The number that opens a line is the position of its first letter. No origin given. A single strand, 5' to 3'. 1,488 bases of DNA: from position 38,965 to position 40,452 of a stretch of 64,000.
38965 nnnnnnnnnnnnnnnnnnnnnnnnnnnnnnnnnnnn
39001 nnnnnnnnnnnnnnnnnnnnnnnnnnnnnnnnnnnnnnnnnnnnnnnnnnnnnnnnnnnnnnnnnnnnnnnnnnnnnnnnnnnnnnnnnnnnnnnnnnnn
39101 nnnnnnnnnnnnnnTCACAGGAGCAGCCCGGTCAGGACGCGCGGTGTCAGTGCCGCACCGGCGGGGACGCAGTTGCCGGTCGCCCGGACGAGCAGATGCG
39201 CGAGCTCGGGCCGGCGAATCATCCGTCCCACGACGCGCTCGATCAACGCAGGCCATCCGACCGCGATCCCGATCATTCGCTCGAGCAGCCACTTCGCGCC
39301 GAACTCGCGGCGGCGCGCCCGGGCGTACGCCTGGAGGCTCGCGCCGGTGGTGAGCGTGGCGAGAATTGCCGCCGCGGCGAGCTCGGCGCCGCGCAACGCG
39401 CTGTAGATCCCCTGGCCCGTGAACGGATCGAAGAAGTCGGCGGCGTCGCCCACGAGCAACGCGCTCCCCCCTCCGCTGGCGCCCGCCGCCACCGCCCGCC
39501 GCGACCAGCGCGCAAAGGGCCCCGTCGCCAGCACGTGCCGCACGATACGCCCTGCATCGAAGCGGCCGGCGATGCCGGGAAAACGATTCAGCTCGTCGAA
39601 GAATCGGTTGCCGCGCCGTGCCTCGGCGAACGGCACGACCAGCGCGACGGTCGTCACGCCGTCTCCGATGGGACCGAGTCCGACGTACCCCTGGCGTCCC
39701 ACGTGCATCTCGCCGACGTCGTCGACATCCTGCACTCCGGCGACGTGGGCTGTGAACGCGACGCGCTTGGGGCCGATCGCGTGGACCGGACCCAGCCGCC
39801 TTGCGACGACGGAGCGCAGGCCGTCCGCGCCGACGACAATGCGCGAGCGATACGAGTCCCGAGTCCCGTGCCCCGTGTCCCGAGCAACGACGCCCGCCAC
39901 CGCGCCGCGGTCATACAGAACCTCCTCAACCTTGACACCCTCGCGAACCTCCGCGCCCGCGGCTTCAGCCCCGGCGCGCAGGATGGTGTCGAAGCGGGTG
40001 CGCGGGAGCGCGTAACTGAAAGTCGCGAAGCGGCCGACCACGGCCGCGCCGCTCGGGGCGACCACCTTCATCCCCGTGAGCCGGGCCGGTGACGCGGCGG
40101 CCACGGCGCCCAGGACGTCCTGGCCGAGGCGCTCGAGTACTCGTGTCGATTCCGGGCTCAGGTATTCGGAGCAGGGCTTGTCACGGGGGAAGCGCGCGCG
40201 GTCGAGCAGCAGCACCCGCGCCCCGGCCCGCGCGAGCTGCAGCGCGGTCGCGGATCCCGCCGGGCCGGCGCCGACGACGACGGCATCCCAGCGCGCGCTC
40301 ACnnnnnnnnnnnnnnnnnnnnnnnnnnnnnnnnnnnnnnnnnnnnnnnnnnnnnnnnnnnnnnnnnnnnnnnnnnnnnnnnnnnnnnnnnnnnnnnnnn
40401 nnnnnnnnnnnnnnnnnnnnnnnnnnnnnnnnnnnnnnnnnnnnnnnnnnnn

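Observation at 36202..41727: RsrA-type redox ECF switch translationally chained to an unusual lipid/isoprenoid tailoring set (DUF92, GGR-like flavoprotein, flavin reductase, SRPBCC, stand-alone KAS II, aquaporin)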

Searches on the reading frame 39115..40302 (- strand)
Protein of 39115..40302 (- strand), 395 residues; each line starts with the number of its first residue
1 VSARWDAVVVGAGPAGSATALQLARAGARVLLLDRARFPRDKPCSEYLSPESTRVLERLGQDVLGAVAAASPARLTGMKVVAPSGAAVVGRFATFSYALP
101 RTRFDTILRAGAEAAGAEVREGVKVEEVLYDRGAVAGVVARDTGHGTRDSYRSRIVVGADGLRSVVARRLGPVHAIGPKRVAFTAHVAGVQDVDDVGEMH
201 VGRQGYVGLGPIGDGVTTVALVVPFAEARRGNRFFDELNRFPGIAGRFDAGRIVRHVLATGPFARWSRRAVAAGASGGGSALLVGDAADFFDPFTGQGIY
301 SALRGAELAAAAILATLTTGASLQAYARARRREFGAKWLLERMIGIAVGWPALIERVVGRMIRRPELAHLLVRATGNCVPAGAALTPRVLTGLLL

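Call 3: search_protein_families(library=pfam, proteins=[window:39115-40302:-], max_evalue=0.01)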
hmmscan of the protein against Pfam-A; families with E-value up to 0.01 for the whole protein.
window:39115-40302:- (395 aa): 13 families
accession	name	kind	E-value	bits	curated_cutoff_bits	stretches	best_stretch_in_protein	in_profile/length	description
PF01494.25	FAD_binding_3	-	6.8e-29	101.6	22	1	6-331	3-339/349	FAD binding domain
PF01266.30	DAO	-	4e-10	40.2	27.9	1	6-38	1-33/353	FAD dependent oxidoreductase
PF04820.20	Trp_halogenase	-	1.6e-08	34.3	21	1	84-165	140-216/458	Tryptophan halogenase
PF00890.30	FAD_binding_2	-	1.3e-06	28.3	20.4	1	6-35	1-30/414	FAD binding domain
PF13450.12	NAD_binding_8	-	4.4e-06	27.3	21.9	1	9-37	1-29/68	NAD(P)-binding Rossmann-like domain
PF07992.20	Pyr_redox_2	-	5.2e-06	26.5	26.1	1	6-49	2-46/291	Pyridine nucleotide-disulphide oxidoreductase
PF01134.28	GIDA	-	8.3e-06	25.5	22.1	1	6-33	1-28/391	Glucose inhibited division protein A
PF12831.13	FAD_oxidored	-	1.7e-05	24.7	27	1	6-160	1-144/416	FAD dependent oxidoreductase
PF03486.20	HI0933_like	-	0.00025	21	50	1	6-37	2-33/244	HI0933-like protein Rossmann domain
PF00070.33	Pyr_redox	-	0.0011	19.8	22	0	7-48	2-46/82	Pyridine nucleotide-disulphide oxidoreductase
PF05834.18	Lycopene_cycl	-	0.0017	18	23.4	0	6-35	1-32/380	Lycopene cyclase protein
PF13738.12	Pyr_redox_3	-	0.0033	17.2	30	1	8-59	168-221/305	Pyridine nucleotide-disulphide oxidoreductase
PF01946.23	Thi4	-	0.0038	16.9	26.2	0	4-35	17-49/235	Thi4 family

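Call 4: search_protein_families(library=ncbifam, proteins=[window:39115-40302:-], max_evalue=0.01)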
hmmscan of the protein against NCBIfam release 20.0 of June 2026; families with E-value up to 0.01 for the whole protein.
window:39115-40302:- (395 aa): 105 families (the best 25 are shown)
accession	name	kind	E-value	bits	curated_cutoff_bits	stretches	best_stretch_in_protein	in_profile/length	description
TIGR02032.1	GG-red-SF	subfamily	6.5e-46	157.4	158.8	1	5-313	1-297/297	geranylgeranyl reductase family protein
NF049967.1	QhpG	equivalog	1.5e-27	96.6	240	1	8-328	2-300/423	flavin-dependent monooxygenase QhpG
NF045655.1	MkRedMenJ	equivalog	3.9e-27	95.2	700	2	2-172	2-168/406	menaquinone reductase MenJ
TIGR02023.1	BchP-ChlP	subfamily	8.3e-24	84.3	343.3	2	6-174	2-165/388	geranylgeranyl diphosphate reductase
NF041080.1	DGGGPL_reductase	equivalog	4e-20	72.1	580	1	4-171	1-164/447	digeranylgeranylglycerophospholipid reductase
NF004829.0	PRK06183.1-3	subfamily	2.3e-18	66.2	390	2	4-171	8-182/520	bifunctional 3-(3-hydroxy-phenyl)propionate/3-hydroxycinnamic acid hydroxylase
TIGR01988.1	Ubi-OHases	subfamily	2.3e-16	59.7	224.65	1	6-332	1-337/387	ubiquinone biosynthesis hydroxylase, UbiH/UbiF/VisC/COQ6 family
NF007542.0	PRK10157.1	subfamily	8.6e-16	57.6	610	2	94-183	100-183/428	FAD-dependent oxidoreductase FixC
NF004832.0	PRK06184.1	subfamily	2.1e-15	56.5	476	1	4-303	6-308/506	hypothetical protein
NF004780.0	PRK06126.1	subfamily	5.1e-15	54.8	445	3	6-60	10-64/552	hypothetical protein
NF033113.0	halo_ClmS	equivalog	1.4e-14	53.5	900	1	7-171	5-174/570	chloramphenicol-biosynthetic FADH2-dependent halogenase CmlS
NF033145.1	rif_monoox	equivalog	1.8e-14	53.5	800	1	6-304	2-294/472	rifampin monooxygenase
NF041160.1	DGGPL_Thplmales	equivalog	1.9e-14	53.4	780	1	4-311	3-308/396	digeranylgeranylglycerophospholipid reductase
NF005313.0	PRK06847.1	subfamily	8e-14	51.4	372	1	6-331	6-333/375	hypothetical protein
NF038174.1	maturase_GoxB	equivalog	9.4e-14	51.2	400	2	6-172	2-163/358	glycine oxidase maturase GoxB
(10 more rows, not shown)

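Call 7: find_homologous_proteins(query=window:39115-40302:-, max_evalue=1e-20)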
Query window:39115-40302:- (395 aa): 6914 proteins with E <= 1e-20 among 8000 candidates; the best 120 are listed.
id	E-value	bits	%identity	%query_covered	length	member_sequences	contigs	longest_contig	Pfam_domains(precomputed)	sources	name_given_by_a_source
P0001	3.7e-247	838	100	100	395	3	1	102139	PF01266.31,PF13450.13,PF00890.31,PF07992.21,PF04820.21,PF01134.29,PF01494.26,PF12831.14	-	-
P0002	4.0e-226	768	92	100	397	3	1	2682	PF01266.31,PF13450.13,PF00890.31,PF07992.21,PF04820.21,PF01494.26,PF12831.14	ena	-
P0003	3.4e-224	762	92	100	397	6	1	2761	PF01266.31,PF13450.13,PF00890.31,PF07992.21,PF04820.21,PF01134.29,PF01494.26,PF12831.14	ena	-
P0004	4.7e-217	738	89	100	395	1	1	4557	PF01266.31,PF13450.13,PF00890.31,PF07992.21,PF04820.21,PF01134.29,PF01494.26,PF12831.14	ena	-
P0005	4.8e-217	738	92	100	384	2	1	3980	PF01266.31,PF13450.13,PF00890.31,PF07992.21,PF04820.21,PF01134.29,PF01494.26,PF12831.14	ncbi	-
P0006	3.0e-216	736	89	100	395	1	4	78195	PF01266.31,PF13450.13,PF00890.31,PF07992.21,PF04820.21,PF01134.29,PF01494.26,PF12831.14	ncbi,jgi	-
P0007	2.0e-215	733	88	100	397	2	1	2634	PF01266.31,PF13450.13,PF00890.31,PF07992.21,PF04820.21,PF01134.29,PF01494.26,PF12831.14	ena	-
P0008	4.3e-213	725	88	100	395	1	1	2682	PF01266.31,PF13450.13,PF00890.31,PF07992.21,PF04820.21,PF01134.29,PF01494.26,PF12831.14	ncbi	-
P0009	1.4e-209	714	88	100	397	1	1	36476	PF01266.31,PF13450.13,PF00890.31,PF07992.21,PF04820.21,PF01134.29,PF01494.26,PF12831.14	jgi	jgi:geranylgeranyl reductase family protein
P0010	2.1e-209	713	87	100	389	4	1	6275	PF01266.31,PF13450.13,PF00890.31,PF07992.21,PF04820.21,PF01134.29,PF01494.26,PF12831.14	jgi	jgi:geranylgeranyl reductase family protein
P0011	1.3e-208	711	86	100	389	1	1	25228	PF01266.31,PF13450.13,PF00890.31,PF07992.21,PF04820.21,PF01134.29,PF01494.26,PF12831.14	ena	-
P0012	2.7e-208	710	86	100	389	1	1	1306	PF01266.31,PF13450.13,PF00890.31,PF07992.21,PF04820.21,PF01494.26,PF12831.14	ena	-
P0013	3.7e-208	709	86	100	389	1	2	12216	PF01266.31,PF13450.13,PF00890.31,PF07992.21,PF04820.21,PF01134.29,PF01494.26,PF12831.14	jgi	jgi:geranylgeranyl reductase family protein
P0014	4.8e-208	709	86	99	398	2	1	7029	PF01266.31,PF13450.13,PF00890.31,PF04820.21,PF01494.26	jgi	-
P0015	5.1e-208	709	86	100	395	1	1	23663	PF01266.31,PF13450.13,PF00890.31,PF07992.21,PF04820.21,PF01134.29,PF01494.26,PF12831.14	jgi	jgi:geranylgeranyl reductase family protein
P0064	1.9e-197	674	81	100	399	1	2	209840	PF01266.31,PF13450.13,PF00890.31,PF04820.21,PF01494.26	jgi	jgi:geranylgeranyl reductase family protein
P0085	4.6e-195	666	81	100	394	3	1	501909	PF01266.31,PF00890.31,PF07992.21,PF04820.21,PF01494.26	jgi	jgi:geranylgeranyl reductase family protein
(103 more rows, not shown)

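Call 8: find_encoding_contigs(protein=P0085, flank=10000, max_places=3)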
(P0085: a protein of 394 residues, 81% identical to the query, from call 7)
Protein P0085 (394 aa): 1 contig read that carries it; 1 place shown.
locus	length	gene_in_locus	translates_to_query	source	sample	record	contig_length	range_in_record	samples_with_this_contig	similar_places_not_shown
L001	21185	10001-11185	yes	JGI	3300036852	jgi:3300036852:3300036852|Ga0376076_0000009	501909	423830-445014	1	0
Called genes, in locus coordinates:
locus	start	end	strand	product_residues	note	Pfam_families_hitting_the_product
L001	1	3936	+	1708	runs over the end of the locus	PF22544:HYDIN_VesB_CFA65-like_Ig (faint), PF05593:RHS_repeat (faint), PF25023:TEN_YD-shell (faint)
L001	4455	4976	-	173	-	PF25601:AAA_lid_14, PF02954:HTH_8 (weak)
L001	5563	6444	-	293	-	PF00158:Sigma54_activat, PF14532:Sigma54_activ_2 (faint), PF25601:AAA_lid_14, PF02954:HTH_8 (weak)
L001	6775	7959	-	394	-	PF00557:Peptidase_M24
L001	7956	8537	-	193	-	-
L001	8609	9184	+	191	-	PF04542:Sigma70_r2, PF22029:PhyR_sigma2 (weak), PF08281:Sigma70_r4_2, PF04545:Sigma70_r4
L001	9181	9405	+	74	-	PF13490:zf-HC2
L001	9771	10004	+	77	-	PF01940:DUF92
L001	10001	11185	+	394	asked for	PF00890:FAD_binding_2 (faint), PF01266:DAO (weak), PF01494:FAD_binding_3, PF04820:Trp_halogenase (faint), PF07992:Pyr_redox_2 (faint)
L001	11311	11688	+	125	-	PF01613:Flavin_Reduct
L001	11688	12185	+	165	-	PF03364:Polyketide_cyc (weak)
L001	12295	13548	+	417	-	PF00109:ketoacyl-synt, PF02801:Ketoacyl-synt_C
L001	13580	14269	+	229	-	PF00230:MIP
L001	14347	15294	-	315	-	PF00490:ALAD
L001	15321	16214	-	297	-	PF01379:Porphobil_deam, PF03900:Porphobil_deamC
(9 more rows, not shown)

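Call 9: find_encoding_contigs(protein=P0064, flank=10000, max_places=3)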
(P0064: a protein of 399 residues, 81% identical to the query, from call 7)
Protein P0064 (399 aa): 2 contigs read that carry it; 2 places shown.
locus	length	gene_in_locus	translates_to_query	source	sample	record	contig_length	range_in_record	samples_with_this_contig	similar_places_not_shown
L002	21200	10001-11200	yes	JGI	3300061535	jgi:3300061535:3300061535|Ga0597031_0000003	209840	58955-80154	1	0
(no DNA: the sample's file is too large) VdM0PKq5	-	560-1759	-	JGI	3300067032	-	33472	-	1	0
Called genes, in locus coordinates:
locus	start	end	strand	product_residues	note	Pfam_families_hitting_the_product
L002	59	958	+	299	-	PF02628:COX15-CtaA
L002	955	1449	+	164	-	-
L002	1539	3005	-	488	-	PF12771:SusD-like_2, PF14322:SusD-like_3 (weak), PF12741:SusD-like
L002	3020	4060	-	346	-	-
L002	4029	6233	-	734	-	PF13620:CarboxypepD_reg, PF13715:CarbopepD_reg_2, PF07715:Plug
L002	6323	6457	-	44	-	-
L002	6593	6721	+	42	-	-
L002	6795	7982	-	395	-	PF00557:Peptidase_M24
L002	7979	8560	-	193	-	-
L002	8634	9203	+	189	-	PF04542:Sigma70_r2, PF22029:PhyR_sigma2, PF08281:Sigma70_r4_2, PF04545:Sigma70_r4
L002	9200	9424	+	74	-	PF13490:zf-HC2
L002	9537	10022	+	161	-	PF01940:DUF92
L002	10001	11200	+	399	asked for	PF00890:FAD_binding_2 (faint), PF01266:DAO (faint), PF01494:FAD_binding_3, PF04820:Trp_halogenase (faint), PF13450:NAD_binding_8 (faint)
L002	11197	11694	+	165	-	PF01613:Flavin_Reduct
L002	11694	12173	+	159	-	PF10604:Polyketide_cyc2 (weak), PF03364:Polyketide_cyc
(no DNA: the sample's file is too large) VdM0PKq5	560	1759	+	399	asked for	PF00890:FAD_binding_2 (faint), PF01266:DAO (faint), PF01494:FAD_binding_3, PF04820:Trp_halogenase (faint), PF13450:NAD_binding_8 (faint)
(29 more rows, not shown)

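Call 13: find_related_loci(query=A1, collection=genome_contigs, flank=8000)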
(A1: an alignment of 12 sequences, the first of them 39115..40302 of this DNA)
Query A1 (395 aa) in genome_contigs; peptide patterns used: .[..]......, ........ (x = any residue, [..] = any of these).
600 stretches matched a pattern (row limit reached: there are more); 456 encode a relative of the query (tblastn E <= 1e-3); the best 80 are kept; 80 distinct loci.
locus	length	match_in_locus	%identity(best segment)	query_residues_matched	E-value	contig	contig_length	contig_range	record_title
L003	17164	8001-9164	85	2-395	0e+0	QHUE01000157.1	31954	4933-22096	MAG: Gemmatimonadetes bacterium isolate AG35 14_0903_16_40cm_scaffold_1553_curated, whole genome shotgun sequence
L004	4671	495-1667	81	1-395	0e+0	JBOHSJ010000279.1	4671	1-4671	MAG: Gemmatimonadales bacterium isolate SC-S_metawrap_bin.80 k127_7053711, whole genome shotgun sequence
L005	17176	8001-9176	79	1-395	0e+0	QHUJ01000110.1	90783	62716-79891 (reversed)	MAG: Gemmatimonadetes bacterium isolate AG30 14_0929_12_40cm_scaffold_18_curated, whole genome shotgun sequence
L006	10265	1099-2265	84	5-395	0e+0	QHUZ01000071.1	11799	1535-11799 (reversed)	MAG: Gemmatimonadetes bacterium isolate AG16 14_0903_16_40cm_scaffold_4294_curated, whole genome shotgun sequence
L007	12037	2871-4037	79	3-395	0e+0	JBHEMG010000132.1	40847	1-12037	MAG: Gemmatimonadales bacterium isolate S2_bin.9.orig S2_k141_3284893, whole genome shotgun sequence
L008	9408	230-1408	81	1-395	0e+0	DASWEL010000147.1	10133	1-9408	MAG TPA_asm: Gemmatimonadales bacterium isolate SMAG_U2761 k141_2476799, whole genome shotgun sequence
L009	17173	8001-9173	82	1-395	0e+0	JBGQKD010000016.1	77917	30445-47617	MAG: Gemmatimonadota bacterium isolate OBJ2_061818_050_7 k141_604606_length_77917_cov_16.3713, whole genome shotgun sequ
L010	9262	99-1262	80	4-395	0e+0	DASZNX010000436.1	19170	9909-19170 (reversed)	MAG TPA_asm: Gemmatimonadales bacterium isolate SMAG_U5929 k141_735706, whole genome shotgun sequence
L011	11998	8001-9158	79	4-395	0e+0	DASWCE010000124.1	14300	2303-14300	MAG TPA_asm: Gemmatimonadales bacterium isolate SMAG_U2701 k141_1058498, whole genome shotgun sequence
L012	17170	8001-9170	78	2-395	0e+0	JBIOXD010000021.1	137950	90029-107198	MAG: Gemmatimonadales bacterium isolate MAG065 k127_1666821, whole genome shotgun sequence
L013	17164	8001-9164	78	2-395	0e+0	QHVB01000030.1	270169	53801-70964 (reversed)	MAG: Gemmatimonadetes bacterium isolate AG14 14_0929_12_30cm_scaffold_33_curated, whole genome shotgun sequence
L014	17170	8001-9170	77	2-395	0e+0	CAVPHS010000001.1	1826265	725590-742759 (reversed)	MAG: uncultured Gemmatimonadales bacterium isolate MFD10007.bin.1.48 genome assembly, contig: contig_1, whole genome sho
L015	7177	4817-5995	79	1-395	0e+0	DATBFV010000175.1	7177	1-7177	MAG TPA_asm: Gemmatimonadales bacterium isolate SMAG_U3820 k141_6360535, whole genome shotgun sequence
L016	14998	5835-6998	80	4-395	0e+0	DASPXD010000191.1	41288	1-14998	MAG TPA_asm: Gemmatimonadales bacterium isolate SMAG_U11558 k141_817327, whole genome shotgun sequence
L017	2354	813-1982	81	2-395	0e+0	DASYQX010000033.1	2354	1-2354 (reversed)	MAG TPA_asm: Gemmatimonadales bacterium isolate SMAG_U4496 k141_37573, whole genome shotgun sequence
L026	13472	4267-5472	63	1-394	1e-148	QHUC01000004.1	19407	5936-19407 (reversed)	MAG: Gemmatimonadetes bacterium isolate AG37 14_0929_12_40cm_scaffold_1637_curated, whole genome shotgun sequence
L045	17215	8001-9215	65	5-394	7e-132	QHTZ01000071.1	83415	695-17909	MAG: Gemmatimonadetes bacterium isolate AG4 14_0929_02_40cm_scaffold_324_curated, whole genome shotgun sequence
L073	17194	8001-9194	52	6-395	2e-101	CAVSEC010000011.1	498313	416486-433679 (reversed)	MAG: uncultured Gemmatimonadales bacterium isolate MFD02134.bin.2.180 genome assembly, contig: contig_41996, whole genom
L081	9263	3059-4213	52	6-380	4e-99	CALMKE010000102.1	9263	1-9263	MAG TPA_asm: uncultured Gemmatimonadetes bacterium isolate SRR6670122_bin.51_CONCOCT_v1.1_MAG genome assembly, contig: E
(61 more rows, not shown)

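Call 17: search_protein_families(library=pfam, proteins=[L026:5962-6675:+, L081:1380-3035:+, L073:7193-8041:-, L073:6623-7138:+, L081:779-1570:+, L045:9700-10410:+], max_evalue=0.01)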
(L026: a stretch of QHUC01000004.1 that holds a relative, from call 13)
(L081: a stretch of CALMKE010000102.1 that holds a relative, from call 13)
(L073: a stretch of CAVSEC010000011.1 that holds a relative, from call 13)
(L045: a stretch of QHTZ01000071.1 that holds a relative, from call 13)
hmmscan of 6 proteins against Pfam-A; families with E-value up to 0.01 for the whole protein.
L026:5962-6675:+ (237 aa): 5 families
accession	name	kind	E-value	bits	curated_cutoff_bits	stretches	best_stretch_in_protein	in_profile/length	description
PF08241.18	Methyltransf_11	-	1.6e-10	41.9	21.2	1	63-158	1-89/95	Methyltransferase domain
PF13649.12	Methyltransf_25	-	6.4e-09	36.8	27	1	63-157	2-94/97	Methyltransferase domain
PF08242.18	Methyltransf_12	-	1.4e-05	26.2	30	1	63-151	1-87/98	Methyltransferase domain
PF13847.12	Methyltransf_31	-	5e-05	23.5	27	1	61-142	6-89/145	Methyltransferase domain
PF13489.12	Methyltransf_23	-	0.00039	20.6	27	1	52-142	24-96/164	Methyltransferase domain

L081:1380-3035:+ (551 aa): 2 families
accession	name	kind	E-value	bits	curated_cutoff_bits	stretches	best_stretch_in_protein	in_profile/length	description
PF04055.27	Radical_SAM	-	1.6e-24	87.4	29.5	1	278-439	4-166/166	Radical SAM superfamily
PF02310.24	B12-binding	-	2.1e-16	60.3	32.1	1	92-214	10-120/121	B12 binding domain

L073:7193-8041:- (282 aa): 1 family
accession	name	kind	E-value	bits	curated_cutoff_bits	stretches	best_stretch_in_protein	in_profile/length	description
PF01625.27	PMSR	-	7.1e-44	150.2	23.7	1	107-256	1-151/153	Peptide methionine sulfoxide reductase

L073:6623-7138:+ (171 aa): 0 families

L081:779-1570:+ (263 aa): 1 family
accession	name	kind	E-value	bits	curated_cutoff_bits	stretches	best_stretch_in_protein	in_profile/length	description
PF01940.21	DUF92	-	5.1e-60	203.4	27.5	1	11-252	2-251/251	Integral membrane protein DUF92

L045:9700-10410:+ (236 aa): 5 families
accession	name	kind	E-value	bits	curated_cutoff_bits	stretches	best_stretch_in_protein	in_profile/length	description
PF08241.18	Methyltransf_11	-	5e-09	37.1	21.2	1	64-148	1-81/95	Methyltransferase domain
PF13649.12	Methyltransf_25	-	8.1e-09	36.5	27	1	64-152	2-88/97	Methyltransferase domain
PF08242.18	Methyltransf_12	-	2e-07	32.1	30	1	64-156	1-91/98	Methyltransferase domain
PF13489.12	Methyltransf_23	-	0.00011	22.5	27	1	53-157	24-108/164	Methyltransferase domain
PF13847.12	Methyltransf_31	-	0.0027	17.8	27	1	62-142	6-88/145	Methyltransferase domain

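Call 18: search_solved_structures(query=window:39115-40302:-, max_evalue=0.00001)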
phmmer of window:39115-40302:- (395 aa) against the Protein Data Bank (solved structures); distinct sequences matched with E-value up to 0.00001: 50.
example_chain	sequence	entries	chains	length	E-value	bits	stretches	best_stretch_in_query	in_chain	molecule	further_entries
5buk_A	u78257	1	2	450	4.3e-18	68.7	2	94-320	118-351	FADH2-dependent halogenase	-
8zop_A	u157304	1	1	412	2.1e-16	63.2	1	4-321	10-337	Halogenase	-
3e1t_A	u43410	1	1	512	9.8e-15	57.7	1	5-336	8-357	Halogenase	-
7fco_A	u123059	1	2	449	1.1e-14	57.5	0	94-320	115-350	ChlB4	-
5dbj_E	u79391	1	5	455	1.1e-13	54.3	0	94-317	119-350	FADH2-dependent halogenase PltA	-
3oz2_A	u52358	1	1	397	1.6e-13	53.6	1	5-335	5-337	Digeranylgeranylglycerophospholipid reductase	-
4z2t_A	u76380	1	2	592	1.5e-12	50.4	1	2-373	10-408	2-hydroxybiphenyl-3-monooxygenase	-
4z2u_A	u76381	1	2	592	3.1e-12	49.4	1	2-373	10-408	2-hydroxybiphenyl-3-monooxygenase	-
5brt_A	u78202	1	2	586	3.4e-12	49.3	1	2-373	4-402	2-hydroxybiphenyl-3-monooxygenase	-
4z2r_A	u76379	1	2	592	3.6e-12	49.2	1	2-373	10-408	2-hydroxybiphenyl-3-monooxygenase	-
4cy6_A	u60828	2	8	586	8.3e-12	48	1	2-373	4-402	2-HYDROXYBIPHENYL-3-MONOOXYGENASE | 2-HYDROXYBIPHENYL 3-MONOOXYGENASE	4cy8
6ain_A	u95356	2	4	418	1.1e-11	47.6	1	7-171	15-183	PnpA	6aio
5bul_A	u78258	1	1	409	1.1e-11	47.6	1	4-190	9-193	flavin-dependent halogenase triple mutant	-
5bva_A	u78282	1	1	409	1.2e-11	47.5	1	4-190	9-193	flavin-dependent halogenase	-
6em0_A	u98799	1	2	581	1.9e-11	46.8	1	4-373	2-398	2-hydroxybiphenyl-3-monooxygenase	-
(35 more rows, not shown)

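Call 43: search_protein_representatives(alignment_id=A2)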
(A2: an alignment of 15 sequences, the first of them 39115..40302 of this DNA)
Query: 15 sequences, 409 profile positions. Proteins with E-value up to 0.001 (for the whole library): 52820; up to 1e-10: 21026; up to 1e-30: 2982. The best 150 are listed.
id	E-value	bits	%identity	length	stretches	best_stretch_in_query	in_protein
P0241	6.4e-149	513.0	-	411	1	4-404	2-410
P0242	2.9e-145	501.0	-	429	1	6-404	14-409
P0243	2.0e-131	455.4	-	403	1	2-404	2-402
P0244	2.4e-128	445.3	-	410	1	4-395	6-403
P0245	2.3e-127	442.0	-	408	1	3-405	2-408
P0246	4.6e-127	441.0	-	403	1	5-404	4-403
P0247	6.3e-124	430.7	-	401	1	6-404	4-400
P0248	8.1e-121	420.5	-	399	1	6-403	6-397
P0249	3.4e-119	415.1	-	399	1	7-398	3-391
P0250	5.7e-117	407.8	-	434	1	4-405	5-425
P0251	2.0e-115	402.7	-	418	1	3-405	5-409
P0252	6.0e-115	401.1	-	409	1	4-405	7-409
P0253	9.9e-115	400.4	-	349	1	87-406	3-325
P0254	8.2e-114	397.4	-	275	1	142-408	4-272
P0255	9.7e-113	393.8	-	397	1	4-404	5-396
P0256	2.3e-112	392.6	-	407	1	5-404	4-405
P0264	1.6e-106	373.3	-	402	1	5-405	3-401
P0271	1.5e-104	366.9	-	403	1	3-404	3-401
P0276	7.3e-102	358.0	-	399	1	7-404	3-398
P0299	6.6e-94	331.8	-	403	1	4-402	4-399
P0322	9.2e-88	311.6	-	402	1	6-382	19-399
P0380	3.0e-80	286.9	-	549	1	5-404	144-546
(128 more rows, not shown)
